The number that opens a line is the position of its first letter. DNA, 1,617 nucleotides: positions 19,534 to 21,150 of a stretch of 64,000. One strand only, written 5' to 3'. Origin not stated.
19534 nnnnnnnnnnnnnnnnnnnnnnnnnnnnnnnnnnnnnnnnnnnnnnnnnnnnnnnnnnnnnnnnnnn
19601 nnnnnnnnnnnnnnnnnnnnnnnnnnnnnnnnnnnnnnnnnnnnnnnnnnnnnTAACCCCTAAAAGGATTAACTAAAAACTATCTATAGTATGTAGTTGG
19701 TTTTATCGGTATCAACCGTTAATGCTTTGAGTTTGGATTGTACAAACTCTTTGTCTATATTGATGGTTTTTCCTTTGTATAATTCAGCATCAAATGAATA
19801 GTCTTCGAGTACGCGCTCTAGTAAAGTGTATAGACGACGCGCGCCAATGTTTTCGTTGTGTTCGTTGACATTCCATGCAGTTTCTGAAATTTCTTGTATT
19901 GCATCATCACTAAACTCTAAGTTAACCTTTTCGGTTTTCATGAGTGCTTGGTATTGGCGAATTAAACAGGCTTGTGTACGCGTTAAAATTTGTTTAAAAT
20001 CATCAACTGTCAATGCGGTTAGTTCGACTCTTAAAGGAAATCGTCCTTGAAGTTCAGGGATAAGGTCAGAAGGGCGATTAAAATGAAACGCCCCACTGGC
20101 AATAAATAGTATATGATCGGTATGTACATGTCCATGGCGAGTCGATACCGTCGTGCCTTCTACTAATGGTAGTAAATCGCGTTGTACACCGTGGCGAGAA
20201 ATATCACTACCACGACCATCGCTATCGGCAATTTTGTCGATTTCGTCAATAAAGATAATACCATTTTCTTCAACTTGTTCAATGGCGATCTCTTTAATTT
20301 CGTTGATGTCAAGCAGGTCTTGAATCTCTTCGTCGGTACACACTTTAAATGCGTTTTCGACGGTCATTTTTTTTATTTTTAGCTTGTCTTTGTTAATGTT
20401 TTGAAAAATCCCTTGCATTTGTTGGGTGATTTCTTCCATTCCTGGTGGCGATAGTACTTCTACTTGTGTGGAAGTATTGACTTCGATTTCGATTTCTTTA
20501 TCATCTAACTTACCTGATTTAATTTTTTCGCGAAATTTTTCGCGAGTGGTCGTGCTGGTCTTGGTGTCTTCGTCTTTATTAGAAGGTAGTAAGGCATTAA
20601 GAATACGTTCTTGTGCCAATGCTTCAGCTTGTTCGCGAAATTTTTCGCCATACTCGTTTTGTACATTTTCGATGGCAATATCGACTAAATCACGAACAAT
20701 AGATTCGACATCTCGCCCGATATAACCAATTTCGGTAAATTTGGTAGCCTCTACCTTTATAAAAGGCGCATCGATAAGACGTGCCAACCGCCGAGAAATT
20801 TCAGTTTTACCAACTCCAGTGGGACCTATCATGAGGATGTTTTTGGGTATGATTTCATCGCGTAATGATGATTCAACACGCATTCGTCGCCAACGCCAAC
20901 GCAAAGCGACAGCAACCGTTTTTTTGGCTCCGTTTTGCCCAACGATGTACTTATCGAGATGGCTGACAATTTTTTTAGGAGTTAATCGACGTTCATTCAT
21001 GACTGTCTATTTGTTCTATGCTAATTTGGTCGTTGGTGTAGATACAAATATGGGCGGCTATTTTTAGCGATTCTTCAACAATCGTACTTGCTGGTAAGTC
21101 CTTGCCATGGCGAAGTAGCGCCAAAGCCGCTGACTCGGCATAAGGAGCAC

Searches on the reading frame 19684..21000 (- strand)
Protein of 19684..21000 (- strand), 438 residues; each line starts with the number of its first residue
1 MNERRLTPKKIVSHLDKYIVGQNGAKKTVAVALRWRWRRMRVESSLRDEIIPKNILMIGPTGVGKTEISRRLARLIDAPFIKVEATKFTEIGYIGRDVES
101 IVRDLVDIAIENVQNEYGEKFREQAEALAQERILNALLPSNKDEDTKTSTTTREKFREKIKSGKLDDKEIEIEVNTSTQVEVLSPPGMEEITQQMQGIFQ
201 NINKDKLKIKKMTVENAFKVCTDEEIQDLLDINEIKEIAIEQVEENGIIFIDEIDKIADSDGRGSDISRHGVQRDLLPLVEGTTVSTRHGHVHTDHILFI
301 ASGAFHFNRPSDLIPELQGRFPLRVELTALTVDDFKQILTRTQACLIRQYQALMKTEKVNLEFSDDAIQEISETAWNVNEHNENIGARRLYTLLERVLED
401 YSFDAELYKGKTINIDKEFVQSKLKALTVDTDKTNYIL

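Call 39: find_encoding_contigs(protein=window:19684-21000:-, flank=1000, max_places=3)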
Protein window:19684-21000:- (438 aa): no gene with exactly this product is on record in the collection.

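Call 44: list_cluster_members(proteins=[window:19684-21000:-, window:9614-10522:+, window:10602-11528:+, window:13106-14107:+, window:12268-13131:+, window:11541-12215:+, window:14153-14872:+, window:8951-9517:+, window:5814-7655:+, window:16112-17578:+])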
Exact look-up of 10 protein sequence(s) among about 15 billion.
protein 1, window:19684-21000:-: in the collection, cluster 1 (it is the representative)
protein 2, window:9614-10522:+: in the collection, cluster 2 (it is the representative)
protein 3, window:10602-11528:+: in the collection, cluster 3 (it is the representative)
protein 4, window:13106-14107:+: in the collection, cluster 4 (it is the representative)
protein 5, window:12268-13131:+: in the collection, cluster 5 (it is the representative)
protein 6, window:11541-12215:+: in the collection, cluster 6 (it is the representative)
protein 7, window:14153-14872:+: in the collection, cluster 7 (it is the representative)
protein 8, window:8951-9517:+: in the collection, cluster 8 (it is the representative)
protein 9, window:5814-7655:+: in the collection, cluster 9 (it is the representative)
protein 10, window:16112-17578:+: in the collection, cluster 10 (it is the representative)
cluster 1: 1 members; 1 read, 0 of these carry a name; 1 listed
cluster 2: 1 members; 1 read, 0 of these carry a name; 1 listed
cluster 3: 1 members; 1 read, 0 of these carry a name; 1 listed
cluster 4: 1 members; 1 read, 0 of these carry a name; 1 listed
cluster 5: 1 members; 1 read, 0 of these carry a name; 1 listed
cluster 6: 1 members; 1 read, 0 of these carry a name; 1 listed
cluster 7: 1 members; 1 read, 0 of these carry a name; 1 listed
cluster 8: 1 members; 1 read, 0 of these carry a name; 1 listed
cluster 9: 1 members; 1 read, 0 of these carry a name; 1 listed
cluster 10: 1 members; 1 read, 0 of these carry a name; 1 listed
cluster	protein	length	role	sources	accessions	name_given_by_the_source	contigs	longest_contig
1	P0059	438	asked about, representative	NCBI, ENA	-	-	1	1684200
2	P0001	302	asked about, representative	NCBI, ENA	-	-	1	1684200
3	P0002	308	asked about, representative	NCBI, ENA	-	-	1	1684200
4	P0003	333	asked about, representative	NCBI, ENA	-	-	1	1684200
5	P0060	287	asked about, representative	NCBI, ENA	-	-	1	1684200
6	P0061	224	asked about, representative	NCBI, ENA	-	-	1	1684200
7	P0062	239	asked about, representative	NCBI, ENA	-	-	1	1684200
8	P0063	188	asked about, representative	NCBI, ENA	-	-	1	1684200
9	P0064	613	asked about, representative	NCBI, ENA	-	-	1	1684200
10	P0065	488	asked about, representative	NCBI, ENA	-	-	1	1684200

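Call 93: find_related_loci(query=window:19684-20997:-, collection=genome_contigs, flank=500)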
Query window:19684-20997:- (437 aa) in genome_contigs; peptide patterns used: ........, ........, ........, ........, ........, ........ (x = any residue, [..] = any of these).
599 stretches matched a pattern (row limit reached: there are more); 559 encode a relative of the query (tblastn E <= 1e-3); the best 80 are kept; 80 distinct loci.
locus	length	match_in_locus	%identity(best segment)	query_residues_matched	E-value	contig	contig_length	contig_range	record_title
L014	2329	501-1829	58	5-437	3e-173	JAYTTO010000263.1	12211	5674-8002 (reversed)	MAG: Betaproteobacteria bacterium isolate GFS_541 GFS_541_262, whole genome shotgun sequence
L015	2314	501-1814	56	5-437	1e-169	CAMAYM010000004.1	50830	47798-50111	MAG: Bordetella parapertussis isolate ME-21oct19-263 genome assembly, contig: ME-21oct19-C813, whole genome shotgun sequ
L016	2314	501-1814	56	5-437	2e-167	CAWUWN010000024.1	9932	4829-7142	MAG: uncultured Burkholderiaceae bacterium isolate HER22_SLC_100_bin_55 genome assembly, contig: HER22_SLC_100_bin_55-re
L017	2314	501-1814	56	5-437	6e-166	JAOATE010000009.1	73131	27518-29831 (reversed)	MAG: Burkholderiaceae bacterium isolate AF21_PE0_C3_S1_52_24 C3_S1_129_length_73131_cov_14, whole genome shotgun sequenc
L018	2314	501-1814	56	5-437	1e-164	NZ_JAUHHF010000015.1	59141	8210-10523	Zwartia panacis strain KCTC42751 NODE_15_length_59141_cov_292.244298, whole genome shotgun sequence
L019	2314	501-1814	56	5-437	6e-164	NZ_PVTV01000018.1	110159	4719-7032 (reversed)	Jezberella montanilacus strain MWH-P2sevCIIIb Ga0121177_108, whole genome shotgun sequence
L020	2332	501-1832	57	4-437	6e-164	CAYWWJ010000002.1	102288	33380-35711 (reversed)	MAG TPA_asm: uncultured Neisseria sp. isolate SRP296810_co1_147 genome assembly, contig: NODE_179_length_102288_cov_9.79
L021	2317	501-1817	55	5-437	4e-161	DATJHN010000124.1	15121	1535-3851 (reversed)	MAG TPA_asm: Bordetella sp. isolate SMAG_U15513 k141_9589025, whole genome shotgun sequence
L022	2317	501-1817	56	5-437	3e-160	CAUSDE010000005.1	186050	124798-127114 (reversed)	MAG TPA_asm: uncultured Achromobacter sp. isolate ERR9969219_bin.18_MetaWRAP_v1.3_MAG genome assembly, contig: ERZ216159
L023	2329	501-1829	55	5-437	2e-160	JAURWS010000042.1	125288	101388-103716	MAG: Gammaproteobacteria bacterium isolate E10_concoct.bin.39 E10_k141_368564, whole genome shotgun sequence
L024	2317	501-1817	56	5-437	3e-160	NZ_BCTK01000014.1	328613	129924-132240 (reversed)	Achromobacter piechaudii NBRC 102461, whole genome shotgun sequence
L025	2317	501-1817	56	5-437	3e-160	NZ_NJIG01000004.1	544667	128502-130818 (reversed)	Achromobacter marplatensis strain B2 Scaffold4_1, whole genome shotgun sequence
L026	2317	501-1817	56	5-437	4e-160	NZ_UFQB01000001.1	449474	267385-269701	Achromobacter agilis strain LMG 3411 isolate LMG 3411, whole genome shotgun sequence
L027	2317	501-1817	55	5-437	8e-160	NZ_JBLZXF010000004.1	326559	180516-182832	MAG: Achromobacter sp. isolate S21_GT28SEX NODE_7_length_326559_cov_81.398071, whole genome shotgun sequence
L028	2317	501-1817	56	5-437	5e-160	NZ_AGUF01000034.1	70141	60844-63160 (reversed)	Achromobacter arsenitoxydans SY8 Contig00035, whole genome shotgun sequence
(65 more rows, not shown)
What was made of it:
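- Tried and rejected: The HslU scan gave at most 58% identity to any species representative it could reach, so the host lineage stays unidentified (call 93).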
